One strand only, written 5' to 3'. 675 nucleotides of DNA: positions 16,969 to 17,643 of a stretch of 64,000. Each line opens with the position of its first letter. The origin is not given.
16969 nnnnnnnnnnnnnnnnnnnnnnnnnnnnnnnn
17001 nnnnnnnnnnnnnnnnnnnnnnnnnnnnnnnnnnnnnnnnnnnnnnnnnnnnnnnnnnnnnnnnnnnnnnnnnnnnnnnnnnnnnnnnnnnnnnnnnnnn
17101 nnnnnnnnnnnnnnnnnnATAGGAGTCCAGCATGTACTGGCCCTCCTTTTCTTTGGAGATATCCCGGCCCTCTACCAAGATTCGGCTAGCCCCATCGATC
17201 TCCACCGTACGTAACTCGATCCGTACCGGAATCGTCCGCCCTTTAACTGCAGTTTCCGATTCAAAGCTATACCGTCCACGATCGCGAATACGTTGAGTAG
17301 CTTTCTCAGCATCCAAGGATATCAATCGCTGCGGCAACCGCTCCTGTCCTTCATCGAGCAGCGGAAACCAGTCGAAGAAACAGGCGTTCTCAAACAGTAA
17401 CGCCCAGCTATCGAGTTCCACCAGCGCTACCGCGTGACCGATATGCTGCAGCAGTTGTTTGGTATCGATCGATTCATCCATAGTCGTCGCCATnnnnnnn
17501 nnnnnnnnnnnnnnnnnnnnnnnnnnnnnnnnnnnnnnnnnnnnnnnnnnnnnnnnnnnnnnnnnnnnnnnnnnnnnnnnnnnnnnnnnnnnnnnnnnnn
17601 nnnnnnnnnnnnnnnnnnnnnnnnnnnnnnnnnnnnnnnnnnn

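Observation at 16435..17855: Truncated haemoglobin + PAS/coiled-coil cyclase: a split, sGC-like gas-sensing module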

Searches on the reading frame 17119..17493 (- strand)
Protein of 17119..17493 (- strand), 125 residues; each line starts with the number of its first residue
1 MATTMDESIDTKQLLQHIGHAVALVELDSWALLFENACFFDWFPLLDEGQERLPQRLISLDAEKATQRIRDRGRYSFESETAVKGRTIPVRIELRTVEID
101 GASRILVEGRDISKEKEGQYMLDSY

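Call 66: predict_structure(alignment_id=A2)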
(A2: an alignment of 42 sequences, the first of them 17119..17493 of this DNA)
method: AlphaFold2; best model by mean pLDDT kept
length: 125 residues; sequences in the alignment: 42
mean_pLDDT: 88.3   pTM: 0.78
mean pLDDT of the five models: 88.3, 87.5, 85.1, 84.7, 84.5
residues with pLDDT >= 90: 84; 70-90: 32; 50-70: 5; < 50: 4
segments of 3 or more residues with pLDDT < 50: 1-3
pLDDT, mean of each block of 10 residues (from residue 1): 54 76 95 93 84 93 97 97 91 96 95 91 85
secondary structure, 60 per line:
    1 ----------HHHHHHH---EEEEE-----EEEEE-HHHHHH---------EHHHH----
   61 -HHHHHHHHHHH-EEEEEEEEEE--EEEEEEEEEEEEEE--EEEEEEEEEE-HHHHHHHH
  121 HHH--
elements in order: H11-17 E21-25 E31-35 H37-42 H53-56 H62-72 E74-83 E86-99 E102-111 H113-123

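Call 70: fold_search(model_id=the predicted structure, library=pdb)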
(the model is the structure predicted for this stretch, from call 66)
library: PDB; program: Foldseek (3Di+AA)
matches with E <= 10: 1570; with E <= 0.001: 100
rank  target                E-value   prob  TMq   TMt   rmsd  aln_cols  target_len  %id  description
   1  3olo_B                2.5e-06  1.00  0.49  0.54   6.4       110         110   18  Crystal structure of a PAS domain from two-component sensor histidine kinase (released 2010-09-15)
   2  3olo_A                4.8e-06  1.00  0.49  0.55   6.4       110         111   18  Crystal structure of a PAS domain from two-component sensor histidine kinase (released 2010-09-15)
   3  8a52_A                1.1e-05  1.00  0.66  0.26   3.9       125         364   14  Crystal structure of a chimeric LOV-Histidine kinase SB2F1 (asymmetrical variant, trigonal form with long c-axis) (released 2023-12-27)
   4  4gcz_B                1.5e-05  1.00  0.69  0.26   3.7       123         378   14  Structure of a blue-light photoreceptor (released 2013-06-19)
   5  3bwl_B                1.6e-05  1.00  0.62  0.63   3.4       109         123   20  Crystal structure of PAS domain of HTR-like protein from Haloarcula marismortui (released 2008-01-15)
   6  8a7f_A                1.9e-05  1.00  0.62  0.26   4.6       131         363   15  Crystal structure of a chimeric LOV-Histidine kinase SB2F1-I66R mutant (asymmetrical variant, trigonal form with long  (released 2024-01-10)
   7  8a7f_B                1.9e-05  1.00  0.62  0.25   4.7       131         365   15  Crystal structure of a chimeric LOV-Histidine kinase SB2F1-I66R mutant (asymmetrical variant, trigonal form with long  (released 2024-01-10)
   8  2mwg_MODEL_1_A        2.0e-05  1.00  0.64  0.35   4.2       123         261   15  Full-Length Solution Structure Of YtvA, a LOV-Photoreceptor Protein and Regulator of Bacterial Stress Response (released 2016-05-25)
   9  8js5_A                2.2e-05  1.00  0.59  0.34   4.6       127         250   13  Dimeric PAS domains of oxygen sensor FixL with ferric unliganded heme (released 2024-06-26)
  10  4gcz_A                2.4e-05  1.00  0.66  0.26   4.0       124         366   15  Structure of a blue-light photoreceptor (released 2013-06-19)
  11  3bwl_D                2.4e-05  1.00  0.62  0.64   3.4       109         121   20  Crystal structure of PAS domain of HTR-like protein from Haloarcula marismortui (released 2008-01-15)
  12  8js6_C                2.4e-05  1.00  0.55  0.32   4.8       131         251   15  Dimeric PAS domains of oxygen sensor FixL in complex with cyanide-bound ferric heme (released 2024-06-26)
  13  8a7h_A                2.5e-05  1.00  0.65  0.26   4.2       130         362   15  Crystal structure of a chimeric LOV-Histidine kinase SB2F1-I66R mutant (light state; asymmetrical variant, trigonal fo (released 2024-01-10)
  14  8a3u                  2.7e-05  1.00  0.65  0.26   4.1       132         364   14  Crystal structure of a chimeric LOV-Histidine kinase SB2F1 (symmetrical variant, trigonal form with short c-axis) (released 2023-12-20)
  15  1vb6_B                2.7e-05  1.00  0.54  0.60   4.4       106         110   20  Crystal Structure of the heme PAS sensor domain of Ec DOS (oxygen-bound form) (released 2005-04-19)
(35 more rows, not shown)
